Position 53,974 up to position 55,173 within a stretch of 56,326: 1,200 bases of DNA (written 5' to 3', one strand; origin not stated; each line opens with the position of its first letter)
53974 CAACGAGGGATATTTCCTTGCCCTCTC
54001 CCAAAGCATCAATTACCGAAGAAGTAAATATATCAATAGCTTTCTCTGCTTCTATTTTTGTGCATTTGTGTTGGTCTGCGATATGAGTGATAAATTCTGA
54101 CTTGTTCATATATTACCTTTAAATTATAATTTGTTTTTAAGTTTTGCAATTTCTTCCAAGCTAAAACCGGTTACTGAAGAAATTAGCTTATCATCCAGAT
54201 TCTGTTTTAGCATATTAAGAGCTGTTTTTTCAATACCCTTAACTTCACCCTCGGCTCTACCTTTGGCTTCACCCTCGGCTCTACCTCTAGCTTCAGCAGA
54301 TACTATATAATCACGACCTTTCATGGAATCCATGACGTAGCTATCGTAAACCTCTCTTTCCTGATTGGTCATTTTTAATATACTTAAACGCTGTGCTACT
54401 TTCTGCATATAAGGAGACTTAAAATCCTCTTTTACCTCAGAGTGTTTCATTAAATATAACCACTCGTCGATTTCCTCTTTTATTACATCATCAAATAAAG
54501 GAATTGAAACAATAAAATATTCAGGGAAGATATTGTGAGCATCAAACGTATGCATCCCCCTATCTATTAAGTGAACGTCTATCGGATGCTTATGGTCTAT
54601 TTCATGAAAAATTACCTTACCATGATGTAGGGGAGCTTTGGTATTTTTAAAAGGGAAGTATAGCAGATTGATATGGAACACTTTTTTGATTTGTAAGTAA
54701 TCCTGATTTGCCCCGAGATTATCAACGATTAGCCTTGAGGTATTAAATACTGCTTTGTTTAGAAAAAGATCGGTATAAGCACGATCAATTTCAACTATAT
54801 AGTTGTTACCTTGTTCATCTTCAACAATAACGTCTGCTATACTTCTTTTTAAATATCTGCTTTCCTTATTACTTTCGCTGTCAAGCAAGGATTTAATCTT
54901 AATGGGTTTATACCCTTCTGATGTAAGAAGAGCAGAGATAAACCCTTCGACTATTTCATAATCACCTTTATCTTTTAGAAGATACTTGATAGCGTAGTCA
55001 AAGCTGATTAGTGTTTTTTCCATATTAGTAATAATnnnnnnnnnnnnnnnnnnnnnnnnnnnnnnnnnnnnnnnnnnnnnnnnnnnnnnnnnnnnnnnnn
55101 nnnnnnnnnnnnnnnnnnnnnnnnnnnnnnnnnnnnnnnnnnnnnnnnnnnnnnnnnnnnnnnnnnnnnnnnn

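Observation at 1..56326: Window closes into a ~56.3-kb circle that looks like a podovirus-type phage-plasmid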

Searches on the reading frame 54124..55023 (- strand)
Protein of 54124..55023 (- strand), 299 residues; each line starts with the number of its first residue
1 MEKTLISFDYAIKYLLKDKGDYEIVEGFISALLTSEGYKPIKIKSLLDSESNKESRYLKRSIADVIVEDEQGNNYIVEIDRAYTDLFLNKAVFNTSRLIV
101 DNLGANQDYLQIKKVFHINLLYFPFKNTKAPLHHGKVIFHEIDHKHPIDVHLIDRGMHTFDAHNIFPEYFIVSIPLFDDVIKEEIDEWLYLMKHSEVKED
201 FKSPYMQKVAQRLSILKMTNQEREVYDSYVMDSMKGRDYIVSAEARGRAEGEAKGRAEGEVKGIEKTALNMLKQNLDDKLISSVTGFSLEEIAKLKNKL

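Call 97: find_encoding_contigs(protein=window:54124-55023:-, flank=3000, max_places=8)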
Protein window:54124-55023:- (299 aa): 3 contigs read that carry it; 1 place shown.
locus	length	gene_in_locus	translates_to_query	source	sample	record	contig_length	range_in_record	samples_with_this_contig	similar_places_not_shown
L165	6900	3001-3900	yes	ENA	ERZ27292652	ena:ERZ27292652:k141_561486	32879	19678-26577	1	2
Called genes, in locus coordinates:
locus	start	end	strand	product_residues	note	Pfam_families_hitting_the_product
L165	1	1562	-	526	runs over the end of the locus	-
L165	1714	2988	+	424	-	PF13609:Porin_4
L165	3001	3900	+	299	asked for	PF12784:PDDEXK_2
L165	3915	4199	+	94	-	PF00216:Bac_DNA_binding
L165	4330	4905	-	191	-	-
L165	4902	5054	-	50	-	-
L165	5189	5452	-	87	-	-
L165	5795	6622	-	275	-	PF07719:TPR_2 (faint), PF13414:TPR_11 (faint), PF13432:TPR_16 (faint)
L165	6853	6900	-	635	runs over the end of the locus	PF01926:MMR_HSR1 (faint)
